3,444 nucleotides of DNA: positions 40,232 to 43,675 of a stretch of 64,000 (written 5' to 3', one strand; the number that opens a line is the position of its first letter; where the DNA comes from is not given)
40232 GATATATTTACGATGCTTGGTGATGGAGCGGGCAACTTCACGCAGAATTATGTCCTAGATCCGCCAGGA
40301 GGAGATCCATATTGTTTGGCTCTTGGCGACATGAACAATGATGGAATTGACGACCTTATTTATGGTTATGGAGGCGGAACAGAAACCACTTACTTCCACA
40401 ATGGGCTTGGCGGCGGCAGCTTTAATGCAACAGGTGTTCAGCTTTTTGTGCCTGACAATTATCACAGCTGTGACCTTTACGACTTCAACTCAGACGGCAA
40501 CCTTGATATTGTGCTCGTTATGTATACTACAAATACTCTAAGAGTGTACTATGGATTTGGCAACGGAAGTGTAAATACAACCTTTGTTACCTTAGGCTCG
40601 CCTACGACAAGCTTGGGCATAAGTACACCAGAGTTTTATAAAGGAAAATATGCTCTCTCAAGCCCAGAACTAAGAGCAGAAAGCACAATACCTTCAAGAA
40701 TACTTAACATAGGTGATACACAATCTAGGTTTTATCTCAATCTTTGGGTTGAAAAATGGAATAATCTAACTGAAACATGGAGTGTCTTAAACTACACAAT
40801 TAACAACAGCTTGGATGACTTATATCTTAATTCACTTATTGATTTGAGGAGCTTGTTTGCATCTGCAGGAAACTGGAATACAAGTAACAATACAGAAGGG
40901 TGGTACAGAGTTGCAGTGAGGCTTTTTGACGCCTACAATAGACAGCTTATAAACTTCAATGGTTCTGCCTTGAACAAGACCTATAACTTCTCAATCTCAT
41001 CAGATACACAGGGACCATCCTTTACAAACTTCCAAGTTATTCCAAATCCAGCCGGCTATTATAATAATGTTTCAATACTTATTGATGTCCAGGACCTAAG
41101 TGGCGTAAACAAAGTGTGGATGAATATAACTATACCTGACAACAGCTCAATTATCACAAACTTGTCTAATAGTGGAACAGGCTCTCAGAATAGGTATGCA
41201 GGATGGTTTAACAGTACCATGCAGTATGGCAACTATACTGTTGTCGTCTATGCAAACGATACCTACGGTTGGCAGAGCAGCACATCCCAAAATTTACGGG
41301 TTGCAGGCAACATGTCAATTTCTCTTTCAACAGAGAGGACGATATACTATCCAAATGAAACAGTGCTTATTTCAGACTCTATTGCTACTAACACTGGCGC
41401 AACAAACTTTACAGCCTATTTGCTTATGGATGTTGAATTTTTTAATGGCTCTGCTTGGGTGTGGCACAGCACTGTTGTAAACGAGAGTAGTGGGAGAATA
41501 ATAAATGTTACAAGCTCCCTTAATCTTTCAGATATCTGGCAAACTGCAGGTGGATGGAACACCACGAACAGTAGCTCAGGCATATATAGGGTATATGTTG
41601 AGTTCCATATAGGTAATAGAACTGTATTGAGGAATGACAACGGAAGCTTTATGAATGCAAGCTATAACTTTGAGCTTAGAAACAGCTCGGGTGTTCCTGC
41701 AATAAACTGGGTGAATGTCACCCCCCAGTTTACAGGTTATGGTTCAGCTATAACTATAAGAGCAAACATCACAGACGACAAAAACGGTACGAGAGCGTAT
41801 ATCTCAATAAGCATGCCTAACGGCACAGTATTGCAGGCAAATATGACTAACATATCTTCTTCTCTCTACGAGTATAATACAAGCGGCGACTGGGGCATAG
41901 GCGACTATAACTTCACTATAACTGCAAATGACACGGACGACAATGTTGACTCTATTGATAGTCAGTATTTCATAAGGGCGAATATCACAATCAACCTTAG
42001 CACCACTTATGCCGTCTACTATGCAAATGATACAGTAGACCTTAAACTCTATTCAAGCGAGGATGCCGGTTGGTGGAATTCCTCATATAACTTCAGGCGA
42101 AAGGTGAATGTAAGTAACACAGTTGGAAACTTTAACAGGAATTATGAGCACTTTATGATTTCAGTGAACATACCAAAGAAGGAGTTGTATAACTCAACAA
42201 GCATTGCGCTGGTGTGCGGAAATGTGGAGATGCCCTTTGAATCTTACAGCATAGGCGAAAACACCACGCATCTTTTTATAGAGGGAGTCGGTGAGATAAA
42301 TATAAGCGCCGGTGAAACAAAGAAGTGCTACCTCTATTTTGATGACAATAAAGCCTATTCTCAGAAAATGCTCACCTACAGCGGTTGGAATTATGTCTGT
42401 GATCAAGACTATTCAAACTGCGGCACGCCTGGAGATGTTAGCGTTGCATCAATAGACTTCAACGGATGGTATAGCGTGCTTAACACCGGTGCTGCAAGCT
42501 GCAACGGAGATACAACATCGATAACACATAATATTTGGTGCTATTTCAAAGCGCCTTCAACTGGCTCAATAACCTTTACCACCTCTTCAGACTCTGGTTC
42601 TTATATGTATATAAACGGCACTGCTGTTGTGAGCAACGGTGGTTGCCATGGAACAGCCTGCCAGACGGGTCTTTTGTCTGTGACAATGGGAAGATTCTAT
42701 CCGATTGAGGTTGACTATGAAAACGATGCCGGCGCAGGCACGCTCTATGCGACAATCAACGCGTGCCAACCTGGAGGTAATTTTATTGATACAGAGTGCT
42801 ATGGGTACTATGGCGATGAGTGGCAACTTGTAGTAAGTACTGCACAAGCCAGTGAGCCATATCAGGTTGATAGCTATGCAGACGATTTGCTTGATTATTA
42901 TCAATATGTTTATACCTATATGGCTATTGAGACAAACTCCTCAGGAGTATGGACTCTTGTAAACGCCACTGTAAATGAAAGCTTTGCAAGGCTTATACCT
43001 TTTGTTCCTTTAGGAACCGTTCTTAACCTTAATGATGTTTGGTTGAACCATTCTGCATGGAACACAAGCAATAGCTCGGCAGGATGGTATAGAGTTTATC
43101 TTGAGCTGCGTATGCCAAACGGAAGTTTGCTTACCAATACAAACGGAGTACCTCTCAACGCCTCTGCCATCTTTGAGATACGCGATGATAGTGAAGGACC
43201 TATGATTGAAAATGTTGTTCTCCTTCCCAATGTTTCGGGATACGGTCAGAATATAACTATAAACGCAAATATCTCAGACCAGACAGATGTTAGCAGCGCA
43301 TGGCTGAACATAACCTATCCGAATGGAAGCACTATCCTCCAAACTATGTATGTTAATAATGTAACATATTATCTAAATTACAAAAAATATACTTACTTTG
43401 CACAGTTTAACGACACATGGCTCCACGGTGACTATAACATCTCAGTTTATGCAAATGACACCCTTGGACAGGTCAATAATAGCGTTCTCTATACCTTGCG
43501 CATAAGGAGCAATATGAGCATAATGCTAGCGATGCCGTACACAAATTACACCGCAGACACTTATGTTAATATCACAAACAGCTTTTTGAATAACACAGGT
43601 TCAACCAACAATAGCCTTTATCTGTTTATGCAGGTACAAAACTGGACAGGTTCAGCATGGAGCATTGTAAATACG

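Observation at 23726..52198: A 9,490-residue single-ORF surface protein, at or above the size of the largest described archaeal proteins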

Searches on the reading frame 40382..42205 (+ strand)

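Call 20: search_protein_families(library=pfam, proteins=[window:40382-42205:+], max_evalue=5)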
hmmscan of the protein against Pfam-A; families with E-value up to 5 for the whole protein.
window:40382-42205:+ (608 aa): 6 families
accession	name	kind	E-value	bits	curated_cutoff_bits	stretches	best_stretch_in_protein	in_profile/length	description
PF13517.12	FG-GAP_3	-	4e-05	24.6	26.9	2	34-80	1-43/61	FG-GAP-like repeat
PF01835.25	MG2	-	0.005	17.6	32.8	0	315-336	4-25/96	MG2 domain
PF15418.12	DUF4625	-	0.042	14.6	27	1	279-307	102-130/131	Domain of unknown function (DUF4625)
PF21082.3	MS_channel_3rd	-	0.054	14.4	21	1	92-145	28-82/88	Mechanosensitive ion channel MscS, C-terminal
PF18981.6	InlK_D3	-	0.089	13.3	25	0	281-301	48-68/75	Internalin K domain (D3/D4)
PF05345.18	He_PIG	-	1.7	9.6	24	0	456-524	20-88/96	Putative Ig domain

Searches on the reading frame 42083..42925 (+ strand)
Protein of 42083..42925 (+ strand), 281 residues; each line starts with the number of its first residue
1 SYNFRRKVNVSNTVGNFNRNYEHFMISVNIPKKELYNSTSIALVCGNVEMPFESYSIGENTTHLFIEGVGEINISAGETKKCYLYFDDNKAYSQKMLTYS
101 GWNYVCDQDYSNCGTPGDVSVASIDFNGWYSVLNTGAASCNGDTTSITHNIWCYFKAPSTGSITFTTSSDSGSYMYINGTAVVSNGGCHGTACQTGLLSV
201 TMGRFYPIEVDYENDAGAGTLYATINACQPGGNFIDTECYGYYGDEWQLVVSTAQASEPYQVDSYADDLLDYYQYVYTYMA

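Call 64: search_protein_families(library=pfam, proteins=[window:42083-42925:+], max_evalue=10)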
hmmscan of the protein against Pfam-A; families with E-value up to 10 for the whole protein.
window:42083-42925:+ (281 aa): 2 families
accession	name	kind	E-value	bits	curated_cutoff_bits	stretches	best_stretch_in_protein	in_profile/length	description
PF07691.17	PA14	-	1.9e-08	34.7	24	1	153-221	52-127/147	PA14 domain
PF10528.15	GLEYA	-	0.0048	17.6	26.2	1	150-226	4-90/91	GLEYA domain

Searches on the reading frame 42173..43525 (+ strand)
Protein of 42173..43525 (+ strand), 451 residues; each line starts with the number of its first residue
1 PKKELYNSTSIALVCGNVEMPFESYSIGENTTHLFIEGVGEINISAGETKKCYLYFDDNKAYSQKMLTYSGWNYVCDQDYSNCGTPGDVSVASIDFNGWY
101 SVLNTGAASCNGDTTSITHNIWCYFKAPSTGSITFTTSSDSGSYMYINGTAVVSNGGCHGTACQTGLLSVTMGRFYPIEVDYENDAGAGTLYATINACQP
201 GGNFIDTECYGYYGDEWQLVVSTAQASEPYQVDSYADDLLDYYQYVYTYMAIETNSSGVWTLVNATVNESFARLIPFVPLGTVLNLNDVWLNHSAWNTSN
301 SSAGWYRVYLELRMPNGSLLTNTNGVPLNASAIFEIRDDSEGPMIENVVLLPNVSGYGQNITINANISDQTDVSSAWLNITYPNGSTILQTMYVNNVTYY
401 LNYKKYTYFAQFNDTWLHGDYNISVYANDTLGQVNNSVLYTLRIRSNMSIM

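Call 20: search_protein_families(library=pfam, proteins=[window:42173-43525:+], max_evalue=5)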
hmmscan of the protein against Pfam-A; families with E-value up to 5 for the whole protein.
window:42173-43525:+ (451 aa): 3 families
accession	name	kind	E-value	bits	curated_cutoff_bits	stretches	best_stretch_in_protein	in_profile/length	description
PF07691.17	PA14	-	3.5e-08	33.8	24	1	123-191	52-127/147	PA14 domain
PF10528.15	GLEYA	-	0.0013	19.4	26.2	1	120-196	4-90/91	GLEYA domain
PF19077.6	Big_13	-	0.88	10.5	27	1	395-442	50-98/102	Bacterial Ig-like domain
